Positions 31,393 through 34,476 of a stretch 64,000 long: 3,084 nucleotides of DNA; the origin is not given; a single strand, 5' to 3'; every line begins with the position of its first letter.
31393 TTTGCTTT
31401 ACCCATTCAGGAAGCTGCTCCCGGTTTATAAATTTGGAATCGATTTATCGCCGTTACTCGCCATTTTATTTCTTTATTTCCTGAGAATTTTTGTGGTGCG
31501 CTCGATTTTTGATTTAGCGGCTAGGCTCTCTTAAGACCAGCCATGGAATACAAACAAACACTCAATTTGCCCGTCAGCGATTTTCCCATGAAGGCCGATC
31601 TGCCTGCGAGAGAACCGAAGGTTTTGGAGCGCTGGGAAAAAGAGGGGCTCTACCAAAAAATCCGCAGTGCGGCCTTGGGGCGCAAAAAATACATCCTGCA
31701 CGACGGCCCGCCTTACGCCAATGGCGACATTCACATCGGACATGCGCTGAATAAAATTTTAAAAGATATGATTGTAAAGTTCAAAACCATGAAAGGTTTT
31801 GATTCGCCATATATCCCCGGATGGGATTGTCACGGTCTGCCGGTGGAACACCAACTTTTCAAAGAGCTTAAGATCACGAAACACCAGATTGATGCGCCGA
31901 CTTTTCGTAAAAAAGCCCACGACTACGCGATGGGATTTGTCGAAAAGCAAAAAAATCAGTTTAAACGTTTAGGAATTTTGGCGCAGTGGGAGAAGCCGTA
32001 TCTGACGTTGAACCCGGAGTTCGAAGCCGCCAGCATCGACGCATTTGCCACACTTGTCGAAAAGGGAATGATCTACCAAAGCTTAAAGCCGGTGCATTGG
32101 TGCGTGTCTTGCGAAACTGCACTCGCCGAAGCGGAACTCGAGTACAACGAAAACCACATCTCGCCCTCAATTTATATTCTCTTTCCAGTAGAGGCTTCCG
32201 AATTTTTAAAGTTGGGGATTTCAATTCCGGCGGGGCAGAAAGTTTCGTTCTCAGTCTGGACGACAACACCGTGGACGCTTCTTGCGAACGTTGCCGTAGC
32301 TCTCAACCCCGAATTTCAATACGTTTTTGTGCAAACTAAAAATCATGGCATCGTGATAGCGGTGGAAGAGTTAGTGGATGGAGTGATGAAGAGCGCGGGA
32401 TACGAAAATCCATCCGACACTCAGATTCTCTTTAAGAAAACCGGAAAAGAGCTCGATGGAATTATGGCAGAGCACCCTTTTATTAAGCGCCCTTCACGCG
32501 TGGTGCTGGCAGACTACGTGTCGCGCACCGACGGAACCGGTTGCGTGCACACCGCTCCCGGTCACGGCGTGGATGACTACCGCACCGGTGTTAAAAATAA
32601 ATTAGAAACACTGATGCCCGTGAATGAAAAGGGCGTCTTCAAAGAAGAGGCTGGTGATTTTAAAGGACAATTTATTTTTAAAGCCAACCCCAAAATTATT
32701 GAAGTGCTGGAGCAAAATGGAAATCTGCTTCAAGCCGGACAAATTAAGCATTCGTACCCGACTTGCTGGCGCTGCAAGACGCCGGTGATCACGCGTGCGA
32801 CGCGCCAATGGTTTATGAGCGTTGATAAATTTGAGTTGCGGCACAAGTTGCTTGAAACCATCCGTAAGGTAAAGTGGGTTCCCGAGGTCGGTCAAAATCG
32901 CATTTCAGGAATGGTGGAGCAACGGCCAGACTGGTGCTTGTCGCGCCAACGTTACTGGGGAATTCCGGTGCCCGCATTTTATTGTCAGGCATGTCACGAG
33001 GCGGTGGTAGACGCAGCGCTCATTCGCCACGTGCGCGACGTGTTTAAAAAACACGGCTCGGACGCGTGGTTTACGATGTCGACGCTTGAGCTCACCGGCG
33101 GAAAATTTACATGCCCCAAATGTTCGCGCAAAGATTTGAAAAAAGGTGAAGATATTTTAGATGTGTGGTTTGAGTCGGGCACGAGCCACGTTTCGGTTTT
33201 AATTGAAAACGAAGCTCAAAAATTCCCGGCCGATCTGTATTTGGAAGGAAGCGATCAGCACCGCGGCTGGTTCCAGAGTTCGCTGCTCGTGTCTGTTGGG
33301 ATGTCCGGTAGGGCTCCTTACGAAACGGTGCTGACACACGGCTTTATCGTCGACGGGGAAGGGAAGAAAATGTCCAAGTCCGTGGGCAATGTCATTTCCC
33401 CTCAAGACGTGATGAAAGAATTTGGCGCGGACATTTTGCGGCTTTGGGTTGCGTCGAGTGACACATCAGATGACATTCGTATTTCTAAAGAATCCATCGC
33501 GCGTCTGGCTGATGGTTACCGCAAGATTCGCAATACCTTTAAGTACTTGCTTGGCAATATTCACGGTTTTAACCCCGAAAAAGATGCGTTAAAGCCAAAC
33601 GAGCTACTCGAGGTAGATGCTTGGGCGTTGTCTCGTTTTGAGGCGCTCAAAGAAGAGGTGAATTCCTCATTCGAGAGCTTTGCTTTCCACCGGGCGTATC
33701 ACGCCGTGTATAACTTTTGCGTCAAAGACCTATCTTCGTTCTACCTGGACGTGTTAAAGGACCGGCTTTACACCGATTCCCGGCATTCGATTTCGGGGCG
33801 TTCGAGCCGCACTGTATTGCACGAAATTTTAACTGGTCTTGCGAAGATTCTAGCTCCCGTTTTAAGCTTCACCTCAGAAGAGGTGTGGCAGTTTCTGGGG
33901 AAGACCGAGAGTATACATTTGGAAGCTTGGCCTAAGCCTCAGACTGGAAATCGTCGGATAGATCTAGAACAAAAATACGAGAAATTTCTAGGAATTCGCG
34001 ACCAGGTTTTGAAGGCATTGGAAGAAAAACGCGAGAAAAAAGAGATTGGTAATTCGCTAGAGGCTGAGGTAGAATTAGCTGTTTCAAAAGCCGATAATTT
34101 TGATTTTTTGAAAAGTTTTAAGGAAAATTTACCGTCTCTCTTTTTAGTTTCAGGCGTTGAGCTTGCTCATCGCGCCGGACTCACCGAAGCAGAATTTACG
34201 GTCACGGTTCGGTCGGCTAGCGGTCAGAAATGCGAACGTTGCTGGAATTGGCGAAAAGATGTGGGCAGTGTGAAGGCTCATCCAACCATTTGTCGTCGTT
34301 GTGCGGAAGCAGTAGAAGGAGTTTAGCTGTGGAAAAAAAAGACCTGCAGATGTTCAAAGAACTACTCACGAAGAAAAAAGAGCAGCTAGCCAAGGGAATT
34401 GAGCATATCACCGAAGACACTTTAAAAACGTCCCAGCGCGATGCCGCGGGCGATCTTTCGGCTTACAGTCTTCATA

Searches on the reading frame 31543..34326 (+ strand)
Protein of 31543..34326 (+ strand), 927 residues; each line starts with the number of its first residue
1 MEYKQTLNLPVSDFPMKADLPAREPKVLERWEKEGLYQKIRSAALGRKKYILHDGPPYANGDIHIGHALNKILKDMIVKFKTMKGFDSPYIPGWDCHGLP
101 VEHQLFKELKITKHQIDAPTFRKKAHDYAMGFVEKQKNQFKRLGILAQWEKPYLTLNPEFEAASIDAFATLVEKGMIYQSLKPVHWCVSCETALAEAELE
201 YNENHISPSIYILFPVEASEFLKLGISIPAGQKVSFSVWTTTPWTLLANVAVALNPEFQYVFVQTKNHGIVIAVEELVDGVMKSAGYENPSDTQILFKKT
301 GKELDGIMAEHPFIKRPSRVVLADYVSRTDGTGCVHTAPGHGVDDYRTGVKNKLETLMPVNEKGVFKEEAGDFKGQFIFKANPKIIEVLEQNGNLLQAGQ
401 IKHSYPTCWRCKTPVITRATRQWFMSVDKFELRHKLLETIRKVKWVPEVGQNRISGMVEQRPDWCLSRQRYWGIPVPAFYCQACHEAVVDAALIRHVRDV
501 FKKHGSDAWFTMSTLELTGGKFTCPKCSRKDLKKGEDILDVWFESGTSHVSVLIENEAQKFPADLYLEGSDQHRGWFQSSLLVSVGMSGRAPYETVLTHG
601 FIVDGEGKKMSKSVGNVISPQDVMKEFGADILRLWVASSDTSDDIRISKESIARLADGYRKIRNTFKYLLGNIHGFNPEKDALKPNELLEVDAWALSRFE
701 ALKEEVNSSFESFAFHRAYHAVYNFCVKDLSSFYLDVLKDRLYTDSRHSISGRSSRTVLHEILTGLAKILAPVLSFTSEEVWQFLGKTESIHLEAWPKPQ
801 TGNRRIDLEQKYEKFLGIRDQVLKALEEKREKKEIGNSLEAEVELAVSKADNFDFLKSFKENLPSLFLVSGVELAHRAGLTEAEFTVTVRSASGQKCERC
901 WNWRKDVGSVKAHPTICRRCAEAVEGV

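Call 9: search_protein_families(library=phrogs, proteins=[window:31543-34326:+], max_evalue=0.001)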
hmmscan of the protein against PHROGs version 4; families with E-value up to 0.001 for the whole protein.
window:31543-34326:+ (927 aa): 4 families
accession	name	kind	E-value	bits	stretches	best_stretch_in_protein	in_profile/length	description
phrog_12710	-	unknown function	8e-226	753.1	1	13-863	5-808/903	-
phrog_8598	-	unknown function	3.3e-13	50.1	1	48-129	9-89/680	-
phrog_27951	-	unknown function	9.4e-09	36.1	1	48-129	9-89/311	-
phrog_30090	-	unknown function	9.8e-06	25.8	1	595-652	257-313/473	-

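Call 44: search_dna_similar(query=window:31543-34323:+, collection=phages, mode=protein, max_rows=10)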
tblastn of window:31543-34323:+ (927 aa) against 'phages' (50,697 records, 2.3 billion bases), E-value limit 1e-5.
Records with a match: 59; places in all: 62; records where one place covers at least 80% of the query: 27.
Best place of each record, by identity: <60% 59.
By first word of the organism name: Listeria 21; Bacteriophage 8; Staphylococcus 6; Acinetobacter 6; Enterococcus 5; Salmonella 5; uncultured 3; Escherichia 2; Stenotrophomonas 2; Pseudomonas 1.
By host as written in the record: Listeria monocytogenes 21; - 19; Staphylococcus aureus 4; Enterococcus faecalis 3; Homo sapiens 3; Salmonella enterica subsp. enterica serovar Kentucky 2; Escherichia coli O157:H7 ATCC 43895 2; Staphylococcus pseudintermedius 1; and 4 more.
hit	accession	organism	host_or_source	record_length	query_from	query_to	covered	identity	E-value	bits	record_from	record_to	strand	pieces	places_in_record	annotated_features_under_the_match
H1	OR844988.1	Staphylococcus phage SA 1306 Kay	Staphylococcus aureus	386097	1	927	100%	44.7%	0e+0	790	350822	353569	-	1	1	record has no annotation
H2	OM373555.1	Staphylococcus phage vB_SpsX-DS7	Staphylococcus pseudintermedius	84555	1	925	100%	44.7%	0e+0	783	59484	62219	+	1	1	record has no annotation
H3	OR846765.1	Listeria phage LM 4-11-1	Listeria monocytogenes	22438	1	924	100%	44.7%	0e+0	781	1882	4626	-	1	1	record has no annotation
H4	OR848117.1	Listeria phage LM 4-14-1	Listeria monocytogenes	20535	1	924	100%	44.7%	0e+0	781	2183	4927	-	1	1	record has no annotation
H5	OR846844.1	Listeria phage LM 4-11-1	Listeria monocytogenes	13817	1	924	100%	44.5%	0e+0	776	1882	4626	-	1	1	record has no annotation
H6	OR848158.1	Listeria phage LM 4-14-1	Listeria monocytogenes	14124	1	924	100%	44.5%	0e+0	776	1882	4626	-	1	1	record has no annotation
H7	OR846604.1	Enterococcus phage Efs 1-1-1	Enterococcus faecalis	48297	1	925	100%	43.4%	0e+0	779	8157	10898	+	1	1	record has no annotation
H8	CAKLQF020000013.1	Acinetobacter phage MD-2021a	not known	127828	1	926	100%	43.0%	0e+0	754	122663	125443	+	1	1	ileS: isoleucyl-tRNA synthetase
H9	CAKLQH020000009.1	Acinetobacter phage MD-2021a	not known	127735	1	926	100%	43.0%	0e+0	754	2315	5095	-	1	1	ileS: isoleucyl-tRNA synthetase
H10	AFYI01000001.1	Salmonella enterica subsp. enterica serovar Infantis str. ...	Homo sapiens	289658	2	926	100%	42.9%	0e+0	759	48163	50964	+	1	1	isoleucine--tRNA ligase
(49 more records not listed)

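Call 45: search_protein_families(library=pfam, proteins=[window:31543-34326:+], max_evalue=0.00001)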
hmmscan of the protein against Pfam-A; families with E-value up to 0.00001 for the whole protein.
window:31543-34326:+ (927 aa): 7 families
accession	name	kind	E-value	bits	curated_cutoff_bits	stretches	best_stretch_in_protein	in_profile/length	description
PF00133.28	tRNA-synt_1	-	6.6e-141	470.2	22.7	1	27-648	2-414/414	tRNA synthetases class I (I, L, M and V)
PF08264.19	Anticodon_1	-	3.8e-38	131.1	25.1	1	692-844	1-147/148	Anticodon-binding domain of tRNA ligase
PF09334.17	tRNA-synt_1g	-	2.2e-28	99.6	20.1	2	57-200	8-136/391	tRNA synthetases class I (M)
PF01921.24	tRNA-synt_1f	-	5e-09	36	27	1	587-667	262-340/360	tRNA synthetases class I (K)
PF01406.26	tRNA-synt_1e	-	3.1e-07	30.5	27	0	597-653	241-297/301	tRNA synthetases class I (C) catalytic domain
PF13603.12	tRNA-synt_1_2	-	1.5e-06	28.3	25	1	232-358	19-138/185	Leucyl-tRNA synthetase, editing domain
PF06827.20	zf-FPG_IleRS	-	4.5e-06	26.8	21.3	1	894-922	1-29/30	Zinc finger found in FPG and IleRS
